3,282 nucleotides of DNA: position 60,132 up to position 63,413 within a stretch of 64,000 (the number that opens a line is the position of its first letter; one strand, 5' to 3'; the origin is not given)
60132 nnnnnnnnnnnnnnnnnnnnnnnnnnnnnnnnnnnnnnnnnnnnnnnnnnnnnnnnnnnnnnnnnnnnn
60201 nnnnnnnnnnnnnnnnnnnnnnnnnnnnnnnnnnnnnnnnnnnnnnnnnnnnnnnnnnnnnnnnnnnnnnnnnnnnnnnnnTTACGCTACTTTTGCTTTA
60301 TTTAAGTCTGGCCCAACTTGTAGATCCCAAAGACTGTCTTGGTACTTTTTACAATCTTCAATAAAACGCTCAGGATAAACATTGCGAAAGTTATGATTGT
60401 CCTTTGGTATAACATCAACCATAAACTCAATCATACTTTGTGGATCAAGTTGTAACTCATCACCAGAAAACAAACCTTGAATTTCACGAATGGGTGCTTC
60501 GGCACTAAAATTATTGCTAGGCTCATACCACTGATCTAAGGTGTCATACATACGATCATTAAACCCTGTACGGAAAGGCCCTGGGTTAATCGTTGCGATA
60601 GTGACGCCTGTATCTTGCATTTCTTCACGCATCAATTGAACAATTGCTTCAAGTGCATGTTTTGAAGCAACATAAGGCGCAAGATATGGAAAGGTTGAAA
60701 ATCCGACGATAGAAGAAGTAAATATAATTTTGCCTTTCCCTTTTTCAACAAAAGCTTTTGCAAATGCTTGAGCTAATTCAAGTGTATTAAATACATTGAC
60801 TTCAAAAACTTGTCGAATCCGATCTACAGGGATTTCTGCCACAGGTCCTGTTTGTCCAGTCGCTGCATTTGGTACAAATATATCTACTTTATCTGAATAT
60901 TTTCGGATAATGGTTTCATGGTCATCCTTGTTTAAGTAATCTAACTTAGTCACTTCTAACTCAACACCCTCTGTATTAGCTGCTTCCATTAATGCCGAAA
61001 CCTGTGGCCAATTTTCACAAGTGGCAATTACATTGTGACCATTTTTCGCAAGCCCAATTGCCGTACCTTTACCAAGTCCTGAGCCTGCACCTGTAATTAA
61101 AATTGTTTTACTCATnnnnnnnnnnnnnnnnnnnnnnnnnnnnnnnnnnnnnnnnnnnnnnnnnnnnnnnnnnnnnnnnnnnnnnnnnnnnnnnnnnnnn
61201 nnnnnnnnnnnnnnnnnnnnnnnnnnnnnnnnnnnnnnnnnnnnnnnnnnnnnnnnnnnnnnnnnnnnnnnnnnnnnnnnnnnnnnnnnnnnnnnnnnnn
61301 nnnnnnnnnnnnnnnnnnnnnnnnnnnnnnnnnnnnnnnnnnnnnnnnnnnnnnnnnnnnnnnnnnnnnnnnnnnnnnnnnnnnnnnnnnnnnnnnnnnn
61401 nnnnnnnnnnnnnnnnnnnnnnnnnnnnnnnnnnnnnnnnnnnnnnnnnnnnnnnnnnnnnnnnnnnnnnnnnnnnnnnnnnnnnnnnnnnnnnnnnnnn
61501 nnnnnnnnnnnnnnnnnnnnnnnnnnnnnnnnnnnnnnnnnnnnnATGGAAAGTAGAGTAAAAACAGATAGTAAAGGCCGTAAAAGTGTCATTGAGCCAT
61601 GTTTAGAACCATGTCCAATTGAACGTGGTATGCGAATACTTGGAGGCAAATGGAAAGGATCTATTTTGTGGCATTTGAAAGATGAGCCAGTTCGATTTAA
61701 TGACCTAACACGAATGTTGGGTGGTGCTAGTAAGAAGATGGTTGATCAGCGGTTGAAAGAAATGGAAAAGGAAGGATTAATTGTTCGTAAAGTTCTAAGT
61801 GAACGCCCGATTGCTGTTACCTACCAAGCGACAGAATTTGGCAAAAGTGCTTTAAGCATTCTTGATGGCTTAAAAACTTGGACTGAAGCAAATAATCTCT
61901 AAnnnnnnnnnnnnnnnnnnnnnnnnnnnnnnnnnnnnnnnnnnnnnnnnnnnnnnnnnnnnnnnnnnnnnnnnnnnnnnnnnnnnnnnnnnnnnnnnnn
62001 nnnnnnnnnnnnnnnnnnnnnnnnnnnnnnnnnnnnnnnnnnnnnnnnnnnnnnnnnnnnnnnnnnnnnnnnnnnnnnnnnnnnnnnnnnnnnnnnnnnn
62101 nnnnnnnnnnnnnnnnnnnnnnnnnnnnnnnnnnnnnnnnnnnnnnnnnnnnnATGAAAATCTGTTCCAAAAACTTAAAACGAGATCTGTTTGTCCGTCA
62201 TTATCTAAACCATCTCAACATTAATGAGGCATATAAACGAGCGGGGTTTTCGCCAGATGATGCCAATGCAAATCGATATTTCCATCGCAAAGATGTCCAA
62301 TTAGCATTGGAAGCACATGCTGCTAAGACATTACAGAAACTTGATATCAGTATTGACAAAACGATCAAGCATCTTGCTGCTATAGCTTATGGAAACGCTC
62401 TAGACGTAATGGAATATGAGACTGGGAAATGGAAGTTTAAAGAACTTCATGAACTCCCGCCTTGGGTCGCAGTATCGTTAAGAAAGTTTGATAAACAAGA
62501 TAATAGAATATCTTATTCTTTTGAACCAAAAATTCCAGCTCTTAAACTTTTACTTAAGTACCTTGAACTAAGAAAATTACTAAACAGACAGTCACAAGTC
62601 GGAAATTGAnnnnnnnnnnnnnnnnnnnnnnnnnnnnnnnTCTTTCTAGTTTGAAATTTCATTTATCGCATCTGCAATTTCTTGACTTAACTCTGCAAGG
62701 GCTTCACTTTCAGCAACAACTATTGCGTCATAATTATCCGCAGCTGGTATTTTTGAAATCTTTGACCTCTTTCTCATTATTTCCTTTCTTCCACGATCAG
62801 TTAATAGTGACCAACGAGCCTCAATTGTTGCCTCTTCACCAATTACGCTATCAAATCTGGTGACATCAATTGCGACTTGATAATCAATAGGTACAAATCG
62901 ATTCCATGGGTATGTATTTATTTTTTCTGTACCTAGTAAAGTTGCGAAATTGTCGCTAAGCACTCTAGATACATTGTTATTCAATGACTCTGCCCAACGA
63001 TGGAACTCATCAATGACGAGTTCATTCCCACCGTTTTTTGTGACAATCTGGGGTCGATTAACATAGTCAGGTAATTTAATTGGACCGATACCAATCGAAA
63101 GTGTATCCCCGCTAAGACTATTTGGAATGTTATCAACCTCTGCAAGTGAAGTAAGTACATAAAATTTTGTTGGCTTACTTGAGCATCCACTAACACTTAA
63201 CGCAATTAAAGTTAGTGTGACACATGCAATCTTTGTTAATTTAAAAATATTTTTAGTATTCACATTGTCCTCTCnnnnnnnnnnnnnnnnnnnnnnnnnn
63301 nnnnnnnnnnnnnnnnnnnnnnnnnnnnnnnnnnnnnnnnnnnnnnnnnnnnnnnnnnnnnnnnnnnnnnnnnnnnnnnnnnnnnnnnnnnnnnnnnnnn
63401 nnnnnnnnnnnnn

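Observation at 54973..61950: Six-copy family of ~28-bp imperfect palindromic repeats confined to the cargo region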

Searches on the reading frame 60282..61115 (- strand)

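Call 17: search_protein_families(library=pfam, proteins=[window:60282-61115:-], max_evalue=0.01)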
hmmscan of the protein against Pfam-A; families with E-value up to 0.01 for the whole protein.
window:60282-61115:- (277 aa): 5 families
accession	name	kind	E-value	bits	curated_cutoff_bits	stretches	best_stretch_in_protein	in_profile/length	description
PF00106.31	adh_short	-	2.2e-41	141.9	26.6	1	3-189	1-190/195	short chain dehydrogenase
PF13561.12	adh_short_C2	-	3.1e-26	92.9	27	1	9-192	1-189/236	Enoyl-(Acyl carrier protein) reductase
PF08659.16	KR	-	5.2e-12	46.5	22.6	1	4-167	2-168/180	KR domain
PF08643.16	DUF1776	-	2.8e-08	34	25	1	79-184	96-202/294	Fungal family of unknown function (DUF1776)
PF01370.27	Epimerase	-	1.8e-07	31.3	20.9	1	5-186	1-182/240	NAD dependent epimerase/dehydratase family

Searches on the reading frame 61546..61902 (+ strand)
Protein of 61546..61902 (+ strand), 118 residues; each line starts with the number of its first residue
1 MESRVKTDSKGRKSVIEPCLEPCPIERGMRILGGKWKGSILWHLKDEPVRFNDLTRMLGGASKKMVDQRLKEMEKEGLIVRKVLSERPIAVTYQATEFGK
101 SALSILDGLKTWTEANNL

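Call 33: find_encoding_contigs(protein=window:61546-61902:+, flank=10000, max_places=6)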
Protein window:61546-61902:+ (118 aa): no gene with exactly this product is on record in the collection.

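Call 87: search_protein_families(library=ncbifam, proteins=[window:61546-61902:+], max_evalue=0.00001)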
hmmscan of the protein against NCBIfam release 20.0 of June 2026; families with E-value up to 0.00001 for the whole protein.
window:61546-61902:+ (118 aa): 2 families
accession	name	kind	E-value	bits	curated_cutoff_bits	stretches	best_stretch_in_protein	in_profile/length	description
NF047364.1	redox_TF_RrpB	exception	8.1e-16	58.2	175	1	21-115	3-102/105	MarR family transcription factor RrpB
NF047367.1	redox_TF_RrpA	exception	1.6e-15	57.2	185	1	22-116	5-100/101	MarR family transcription factor RrpA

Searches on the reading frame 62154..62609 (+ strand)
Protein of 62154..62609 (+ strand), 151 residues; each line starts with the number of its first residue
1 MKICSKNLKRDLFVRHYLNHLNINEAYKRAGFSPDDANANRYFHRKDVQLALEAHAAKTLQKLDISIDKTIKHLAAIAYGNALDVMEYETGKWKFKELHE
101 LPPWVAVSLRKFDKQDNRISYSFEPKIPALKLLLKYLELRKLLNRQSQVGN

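Call 53: search_protein_families(library=phrogs, proteins=[window:62154-62609:+], max_evalue=0.001)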
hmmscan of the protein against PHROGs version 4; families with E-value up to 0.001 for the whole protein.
window:62154-62609:+ (151 aa): 2 families
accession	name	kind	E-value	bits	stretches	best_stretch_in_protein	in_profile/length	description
phrog_51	-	head and packaging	4.5e-15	57.1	1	7-141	90-215/261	terminase small subunit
phrog_2606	-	head and packaging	3.3e-05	24.4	1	9-93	92-179/310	terminase small subunit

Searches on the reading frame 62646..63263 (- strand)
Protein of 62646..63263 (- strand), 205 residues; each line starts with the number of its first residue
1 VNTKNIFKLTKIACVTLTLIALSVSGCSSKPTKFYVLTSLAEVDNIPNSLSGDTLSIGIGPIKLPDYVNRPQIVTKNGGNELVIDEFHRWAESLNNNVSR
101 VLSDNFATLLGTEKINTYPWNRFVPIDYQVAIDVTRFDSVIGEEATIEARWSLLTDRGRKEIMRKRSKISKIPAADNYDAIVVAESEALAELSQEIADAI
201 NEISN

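Call 34: find_homologous_proteins(query=window:62646-63263:-, max_evalue=1e-20)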
Query window:62646-63263:- (205 aa): 245 proteins with E <= 1e-20 among 475 candidates; the best 120 are listed.
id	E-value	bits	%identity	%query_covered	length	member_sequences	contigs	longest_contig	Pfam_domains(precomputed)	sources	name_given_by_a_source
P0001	4.2e-128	443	100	100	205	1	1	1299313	PF03886.19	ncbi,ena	-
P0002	1.9e-85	304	72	97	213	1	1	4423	PF03886.19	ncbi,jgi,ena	-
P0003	2.6e-85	303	72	97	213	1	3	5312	PF03886.19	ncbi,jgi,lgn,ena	ncbi:MAG: PqiC family protein [Nitrosomonadaceae bacterium]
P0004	3.5e-85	303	72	97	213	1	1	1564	PF03886.19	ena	-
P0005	6.2e-85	302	72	97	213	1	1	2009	PF03886.19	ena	-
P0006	9.4e-85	301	71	97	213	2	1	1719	PF03886.19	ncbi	-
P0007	9.8e-85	301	72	97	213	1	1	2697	PF03886.19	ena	-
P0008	1.8e-84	300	71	97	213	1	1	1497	PF03886.19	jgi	-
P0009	3.0e-83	296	74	90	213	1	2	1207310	PF03886.19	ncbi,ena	-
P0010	6.4e-83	295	70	97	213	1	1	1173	PF03886.19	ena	-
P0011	7.0e-83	295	70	97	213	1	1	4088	PF03886.19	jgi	jgi:uncharacterized lipoprotein YmbA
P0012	6.6e-82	292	69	97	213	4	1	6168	PF03886.19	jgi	-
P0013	7.3e-81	289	68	97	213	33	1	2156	PF03886.19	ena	-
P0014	2.2e-80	287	69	95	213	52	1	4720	PF03886.19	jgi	-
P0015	3.4e-80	287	67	97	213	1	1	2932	PF03886.19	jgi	-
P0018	4.4e-66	240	63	88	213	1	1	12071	PF03886.19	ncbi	-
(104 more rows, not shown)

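Call 35: find_encoding_contigs(protein=P0001, flank=10000, max_places=3)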
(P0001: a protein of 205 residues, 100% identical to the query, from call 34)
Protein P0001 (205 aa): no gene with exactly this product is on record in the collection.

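Call 36: find_encoding_contigs(protein=P0009, flank=10000, max_places=3)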
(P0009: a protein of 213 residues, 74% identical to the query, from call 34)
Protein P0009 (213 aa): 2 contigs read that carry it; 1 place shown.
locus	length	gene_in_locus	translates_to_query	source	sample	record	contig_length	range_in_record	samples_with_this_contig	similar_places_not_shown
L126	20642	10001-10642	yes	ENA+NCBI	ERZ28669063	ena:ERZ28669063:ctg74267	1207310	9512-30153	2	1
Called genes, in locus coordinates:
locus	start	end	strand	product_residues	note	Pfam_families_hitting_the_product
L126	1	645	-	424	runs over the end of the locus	PF13356:Arm-DNA-bind_3, PF00589:Phage_integrase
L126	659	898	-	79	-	-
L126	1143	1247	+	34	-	-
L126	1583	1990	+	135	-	-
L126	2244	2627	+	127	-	PF02411:MerT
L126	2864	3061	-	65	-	PF11146:DUF2905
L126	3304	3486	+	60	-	-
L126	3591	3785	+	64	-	-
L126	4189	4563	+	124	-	-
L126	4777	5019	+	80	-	-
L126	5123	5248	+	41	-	-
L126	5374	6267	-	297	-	PF00563:EAL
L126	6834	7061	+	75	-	-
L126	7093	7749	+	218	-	PF04403:PqiA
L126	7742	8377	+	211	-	PF04403:PqiA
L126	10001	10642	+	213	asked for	PF03886:ABC_trans_aux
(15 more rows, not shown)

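Call 54: list_cluster_members(proteins=[P0001, P0009, P0018])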
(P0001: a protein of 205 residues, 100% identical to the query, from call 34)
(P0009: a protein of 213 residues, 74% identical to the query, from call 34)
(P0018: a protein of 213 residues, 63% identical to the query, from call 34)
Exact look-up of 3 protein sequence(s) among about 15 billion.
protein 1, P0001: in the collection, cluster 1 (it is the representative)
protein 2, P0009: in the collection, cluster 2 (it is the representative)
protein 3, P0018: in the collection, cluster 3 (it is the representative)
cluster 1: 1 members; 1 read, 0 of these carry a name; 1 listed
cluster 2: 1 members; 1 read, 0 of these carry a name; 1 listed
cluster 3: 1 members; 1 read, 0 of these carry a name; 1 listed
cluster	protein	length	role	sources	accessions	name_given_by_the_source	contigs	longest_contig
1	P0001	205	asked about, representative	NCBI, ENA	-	-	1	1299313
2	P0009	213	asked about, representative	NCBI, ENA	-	-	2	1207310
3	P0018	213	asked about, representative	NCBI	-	-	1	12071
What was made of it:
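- Tried and rejected: Cluster look-up gave no organism name (call 54).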

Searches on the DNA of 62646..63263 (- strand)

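Call 45: search_rna_families(sources=[L038, L013, L034, L007, L126], threshold=evalue, max_evalue=0.1)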
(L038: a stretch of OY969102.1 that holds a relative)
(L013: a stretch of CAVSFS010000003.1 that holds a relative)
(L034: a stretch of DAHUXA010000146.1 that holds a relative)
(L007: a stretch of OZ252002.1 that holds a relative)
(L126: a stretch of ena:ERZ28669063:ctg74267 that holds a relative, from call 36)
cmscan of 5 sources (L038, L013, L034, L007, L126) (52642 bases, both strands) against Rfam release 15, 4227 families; matches with E-value up to 0.1: 1.
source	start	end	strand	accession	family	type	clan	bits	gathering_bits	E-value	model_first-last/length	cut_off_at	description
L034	6890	7001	-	RF02346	ar35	Gene; sRNA;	-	37.9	45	0.0012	1-144/144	no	Alphaproteobacterial sRNA ar35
